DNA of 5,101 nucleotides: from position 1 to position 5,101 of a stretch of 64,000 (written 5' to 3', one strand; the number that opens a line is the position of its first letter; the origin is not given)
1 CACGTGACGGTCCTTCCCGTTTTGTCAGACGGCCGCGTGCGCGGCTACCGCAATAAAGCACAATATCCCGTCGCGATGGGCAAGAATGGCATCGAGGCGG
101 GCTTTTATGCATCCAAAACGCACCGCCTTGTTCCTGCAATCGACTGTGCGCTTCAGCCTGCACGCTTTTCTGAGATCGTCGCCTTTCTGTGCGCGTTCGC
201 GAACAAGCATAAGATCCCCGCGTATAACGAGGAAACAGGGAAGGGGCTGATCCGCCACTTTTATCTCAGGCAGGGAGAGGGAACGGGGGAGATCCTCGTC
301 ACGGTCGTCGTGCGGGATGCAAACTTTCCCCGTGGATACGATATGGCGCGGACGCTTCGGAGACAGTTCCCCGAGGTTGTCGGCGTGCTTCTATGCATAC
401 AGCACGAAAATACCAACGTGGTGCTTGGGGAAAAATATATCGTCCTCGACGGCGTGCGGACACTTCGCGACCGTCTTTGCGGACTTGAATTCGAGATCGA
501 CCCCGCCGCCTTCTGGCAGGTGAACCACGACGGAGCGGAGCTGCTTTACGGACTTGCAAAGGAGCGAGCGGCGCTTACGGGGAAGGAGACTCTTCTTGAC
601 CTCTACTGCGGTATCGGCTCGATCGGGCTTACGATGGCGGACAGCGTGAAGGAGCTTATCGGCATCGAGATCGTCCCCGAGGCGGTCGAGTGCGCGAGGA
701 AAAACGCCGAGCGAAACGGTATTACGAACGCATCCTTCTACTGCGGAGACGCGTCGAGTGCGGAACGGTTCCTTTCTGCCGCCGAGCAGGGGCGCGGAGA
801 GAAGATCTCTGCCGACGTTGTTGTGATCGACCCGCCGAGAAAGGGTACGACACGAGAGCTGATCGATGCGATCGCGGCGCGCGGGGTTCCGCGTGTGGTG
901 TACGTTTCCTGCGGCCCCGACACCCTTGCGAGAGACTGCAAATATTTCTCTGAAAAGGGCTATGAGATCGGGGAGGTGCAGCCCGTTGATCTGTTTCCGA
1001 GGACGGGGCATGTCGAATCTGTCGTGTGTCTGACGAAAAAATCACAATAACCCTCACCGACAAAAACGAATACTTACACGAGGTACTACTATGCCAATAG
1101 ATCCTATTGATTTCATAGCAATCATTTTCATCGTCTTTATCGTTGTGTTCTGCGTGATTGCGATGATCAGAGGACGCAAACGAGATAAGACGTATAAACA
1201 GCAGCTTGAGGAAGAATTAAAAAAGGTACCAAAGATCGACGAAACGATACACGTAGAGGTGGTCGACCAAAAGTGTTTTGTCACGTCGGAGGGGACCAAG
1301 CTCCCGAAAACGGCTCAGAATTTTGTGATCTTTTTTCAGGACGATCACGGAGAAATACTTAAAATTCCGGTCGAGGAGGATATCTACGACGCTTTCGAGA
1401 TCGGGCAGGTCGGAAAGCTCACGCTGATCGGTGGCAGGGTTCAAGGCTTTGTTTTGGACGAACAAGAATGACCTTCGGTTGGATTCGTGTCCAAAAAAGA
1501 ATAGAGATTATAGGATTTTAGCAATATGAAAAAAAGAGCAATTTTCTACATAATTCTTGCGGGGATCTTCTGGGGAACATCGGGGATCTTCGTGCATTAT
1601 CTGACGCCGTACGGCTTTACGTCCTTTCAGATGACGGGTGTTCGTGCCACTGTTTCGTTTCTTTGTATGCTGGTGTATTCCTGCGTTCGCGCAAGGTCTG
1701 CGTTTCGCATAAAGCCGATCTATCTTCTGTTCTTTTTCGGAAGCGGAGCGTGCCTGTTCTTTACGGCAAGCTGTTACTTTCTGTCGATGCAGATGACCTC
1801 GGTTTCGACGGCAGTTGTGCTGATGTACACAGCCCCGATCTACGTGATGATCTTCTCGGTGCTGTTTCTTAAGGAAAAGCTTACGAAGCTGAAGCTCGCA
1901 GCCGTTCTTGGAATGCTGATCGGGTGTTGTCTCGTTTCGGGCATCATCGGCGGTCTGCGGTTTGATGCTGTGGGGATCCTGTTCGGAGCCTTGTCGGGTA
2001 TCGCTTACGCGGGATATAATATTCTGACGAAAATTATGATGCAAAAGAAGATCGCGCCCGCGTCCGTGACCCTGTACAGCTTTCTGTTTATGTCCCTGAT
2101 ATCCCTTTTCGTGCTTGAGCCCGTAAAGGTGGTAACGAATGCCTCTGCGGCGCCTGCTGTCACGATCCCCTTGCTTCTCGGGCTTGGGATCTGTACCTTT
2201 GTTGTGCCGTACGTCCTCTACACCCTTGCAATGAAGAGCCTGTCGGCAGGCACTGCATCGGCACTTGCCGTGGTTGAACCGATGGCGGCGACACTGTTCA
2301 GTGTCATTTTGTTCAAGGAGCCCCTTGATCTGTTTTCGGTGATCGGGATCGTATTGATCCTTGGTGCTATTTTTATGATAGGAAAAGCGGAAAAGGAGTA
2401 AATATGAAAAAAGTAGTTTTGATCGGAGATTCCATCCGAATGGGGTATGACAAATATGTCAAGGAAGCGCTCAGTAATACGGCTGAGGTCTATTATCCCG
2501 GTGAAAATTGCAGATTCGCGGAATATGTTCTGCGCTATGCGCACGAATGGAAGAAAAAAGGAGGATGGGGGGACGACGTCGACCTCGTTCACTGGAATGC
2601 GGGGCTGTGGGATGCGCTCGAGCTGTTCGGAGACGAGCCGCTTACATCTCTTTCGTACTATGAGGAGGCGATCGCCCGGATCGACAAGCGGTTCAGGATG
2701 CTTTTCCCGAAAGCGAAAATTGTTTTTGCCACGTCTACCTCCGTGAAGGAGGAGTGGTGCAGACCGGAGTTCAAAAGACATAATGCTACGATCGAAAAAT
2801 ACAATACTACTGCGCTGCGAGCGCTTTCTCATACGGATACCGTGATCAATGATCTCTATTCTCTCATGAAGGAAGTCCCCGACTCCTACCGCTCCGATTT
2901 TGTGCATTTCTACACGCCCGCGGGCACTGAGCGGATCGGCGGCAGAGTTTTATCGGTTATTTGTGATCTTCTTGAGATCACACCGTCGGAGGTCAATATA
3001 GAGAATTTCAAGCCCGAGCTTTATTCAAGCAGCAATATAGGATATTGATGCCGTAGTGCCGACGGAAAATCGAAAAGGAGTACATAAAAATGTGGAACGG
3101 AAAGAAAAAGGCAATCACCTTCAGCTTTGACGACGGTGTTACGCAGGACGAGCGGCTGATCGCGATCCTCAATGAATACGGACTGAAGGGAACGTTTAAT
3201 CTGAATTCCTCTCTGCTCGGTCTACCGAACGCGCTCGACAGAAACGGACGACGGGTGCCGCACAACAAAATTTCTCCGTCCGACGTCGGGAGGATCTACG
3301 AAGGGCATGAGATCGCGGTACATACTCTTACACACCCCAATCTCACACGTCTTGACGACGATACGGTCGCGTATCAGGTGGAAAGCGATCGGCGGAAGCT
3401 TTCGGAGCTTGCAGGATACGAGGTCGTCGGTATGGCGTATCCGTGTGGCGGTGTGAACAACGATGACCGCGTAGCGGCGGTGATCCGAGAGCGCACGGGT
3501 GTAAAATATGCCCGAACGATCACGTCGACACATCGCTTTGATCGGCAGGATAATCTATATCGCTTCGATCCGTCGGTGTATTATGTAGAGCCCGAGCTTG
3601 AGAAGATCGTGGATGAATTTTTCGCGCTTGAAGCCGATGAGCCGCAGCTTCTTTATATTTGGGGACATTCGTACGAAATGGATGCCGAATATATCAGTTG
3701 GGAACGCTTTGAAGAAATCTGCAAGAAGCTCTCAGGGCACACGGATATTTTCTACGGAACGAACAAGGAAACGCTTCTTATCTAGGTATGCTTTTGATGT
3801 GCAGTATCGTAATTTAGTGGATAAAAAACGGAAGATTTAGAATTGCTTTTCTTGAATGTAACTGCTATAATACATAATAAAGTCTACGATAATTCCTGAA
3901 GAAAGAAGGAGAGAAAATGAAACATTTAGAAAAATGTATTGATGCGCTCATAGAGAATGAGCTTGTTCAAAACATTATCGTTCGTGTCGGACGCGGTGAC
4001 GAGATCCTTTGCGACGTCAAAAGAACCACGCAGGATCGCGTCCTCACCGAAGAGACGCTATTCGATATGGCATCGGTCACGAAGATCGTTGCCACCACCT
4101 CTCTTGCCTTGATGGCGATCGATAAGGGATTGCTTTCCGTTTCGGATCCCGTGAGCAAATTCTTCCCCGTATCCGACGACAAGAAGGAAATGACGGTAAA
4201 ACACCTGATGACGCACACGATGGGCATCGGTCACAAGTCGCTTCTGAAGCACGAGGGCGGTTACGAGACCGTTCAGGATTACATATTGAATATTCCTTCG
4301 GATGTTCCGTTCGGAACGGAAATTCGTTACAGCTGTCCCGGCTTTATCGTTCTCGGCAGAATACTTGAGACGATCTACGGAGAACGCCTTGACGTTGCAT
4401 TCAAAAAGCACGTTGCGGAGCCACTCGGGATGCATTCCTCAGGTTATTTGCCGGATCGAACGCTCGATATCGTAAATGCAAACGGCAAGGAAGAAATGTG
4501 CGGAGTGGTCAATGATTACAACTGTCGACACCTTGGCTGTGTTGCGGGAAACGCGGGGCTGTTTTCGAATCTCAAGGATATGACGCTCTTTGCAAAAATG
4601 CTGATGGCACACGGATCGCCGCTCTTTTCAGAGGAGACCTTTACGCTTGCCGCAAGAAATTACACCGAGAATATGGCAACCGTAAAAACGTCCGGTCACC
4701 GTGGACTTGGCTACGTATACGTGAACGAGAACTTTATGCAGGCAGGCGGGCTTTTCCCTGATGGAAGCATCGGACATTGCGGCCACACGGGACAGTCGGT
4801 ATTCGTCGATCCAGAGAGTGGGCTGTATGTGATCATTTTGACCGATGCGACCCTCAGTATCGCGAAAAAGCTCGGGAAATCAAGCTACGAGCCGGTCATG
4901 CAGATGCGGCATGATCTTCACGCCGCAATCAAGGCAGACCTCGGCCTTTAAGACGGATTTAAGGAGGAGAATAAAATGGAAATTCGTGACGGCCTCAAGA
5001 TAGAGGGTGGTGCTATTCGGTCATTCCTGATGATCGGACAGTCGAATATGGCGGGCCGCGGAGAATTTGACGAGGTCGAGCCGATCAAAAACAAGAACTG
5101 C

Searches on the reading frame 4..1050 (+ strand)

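Call 75: search_protein_families(library=pfam, proteins=[window:4-1050:+], max_evalue=0.0001)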
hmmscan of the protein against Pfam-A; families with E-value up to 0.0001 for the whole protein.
window:4-1050:+ (348 aa): 6 families
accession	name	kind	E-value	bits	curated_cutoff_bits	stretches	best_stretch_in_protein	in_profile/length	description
PF05958.17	tRNA_U5-meth_tr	-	3.1e-21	76.2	23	1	132-346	145-357/357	tRNA (Uracil-5-)-methyltransferase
PF13847.12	Methyltransf_31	-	9.1e-11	42.1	27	1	193-254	3-67/145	Methyltransferase domain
PF09445.16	Methyltransf_15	-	4.4e-08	33.3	22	1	195-281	2-83/165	RNA cap guanine-N2 methyltransferase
PF13649.12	Methyltransf_25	-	9.5e-08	33.1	27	1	198-253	2-58/97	Methyltransferase domain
PF05175.20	MTS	-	3.3e-07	30.5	23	1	178-253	20-93/170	Methyltransferase small domain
PF03602.21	Cons_hypoth95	-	1.1e-05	25.6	24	1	193-293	41-139/182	Conserved hypothetical protein 95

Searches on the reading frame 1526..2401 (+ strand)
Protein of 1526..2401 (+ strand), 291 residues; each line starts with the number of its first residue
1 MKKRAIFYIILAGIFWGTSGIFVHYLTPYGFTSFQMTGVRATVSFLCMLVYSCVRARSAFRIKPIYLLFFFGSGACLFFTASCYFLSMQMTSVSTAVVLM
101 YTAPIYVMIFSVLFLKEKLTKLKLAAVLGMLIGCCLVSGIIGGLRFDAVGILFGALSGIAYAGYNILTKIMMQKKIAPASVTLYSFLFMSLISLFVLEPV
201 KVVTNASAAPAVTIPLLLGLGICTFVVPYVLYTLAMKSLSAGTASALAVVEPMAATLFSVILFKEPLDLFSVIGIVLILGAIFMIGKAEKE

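Call 75: search_protein_families(library=pfam, proteins=[window:1526-2401:+], max_evalue=0.0001)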
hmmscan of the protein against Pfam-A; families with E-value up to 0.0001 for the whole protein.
window:1526-2401:+ (291 aa): 2 families
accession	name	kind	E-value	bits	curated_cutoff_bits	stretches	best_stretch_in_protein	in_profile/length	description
PF00892.27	EamA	-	3.2e-41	141.2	28.2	2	4-138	2-134/135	EamA-like transporter family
PF03151.22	TPT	-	2.3e-12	47.3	30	1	28-284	31-289/291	Triose-phosphate Transporter family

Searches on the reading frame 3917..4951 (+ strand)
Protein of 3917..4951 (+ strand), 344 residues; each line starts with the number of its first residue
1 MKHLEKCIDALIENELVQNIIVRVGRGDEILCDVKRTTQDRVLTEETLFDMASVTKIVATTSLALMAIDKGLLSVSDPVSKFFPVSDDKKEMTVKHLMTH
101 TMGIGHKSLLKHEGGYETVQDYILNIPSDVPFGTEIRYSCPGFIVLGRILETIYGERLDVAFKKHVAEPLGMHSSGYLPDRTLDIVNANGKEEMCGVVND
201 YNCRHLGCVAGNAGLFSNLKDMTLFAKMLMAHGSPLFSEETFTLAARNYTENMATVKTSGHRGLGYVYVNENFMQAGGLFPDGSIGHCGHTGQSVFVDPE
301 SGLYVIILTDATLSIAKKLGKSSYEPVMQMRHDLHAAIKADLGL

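Call 75: search_protein_families(library=pfam, proteins=[window:3917-4951:+], max_evalue=0.0001)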
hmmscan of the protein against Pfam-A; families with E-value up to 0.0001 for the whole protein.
window:3917-4951:+ (344 aa): 1 family
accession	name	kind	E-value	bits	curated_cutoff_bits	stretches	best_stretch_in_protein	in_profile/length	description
PF00144.29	Beta-lactamase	-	8.3e-42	143.9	27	1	23-311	20-310/329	Beta-lactamase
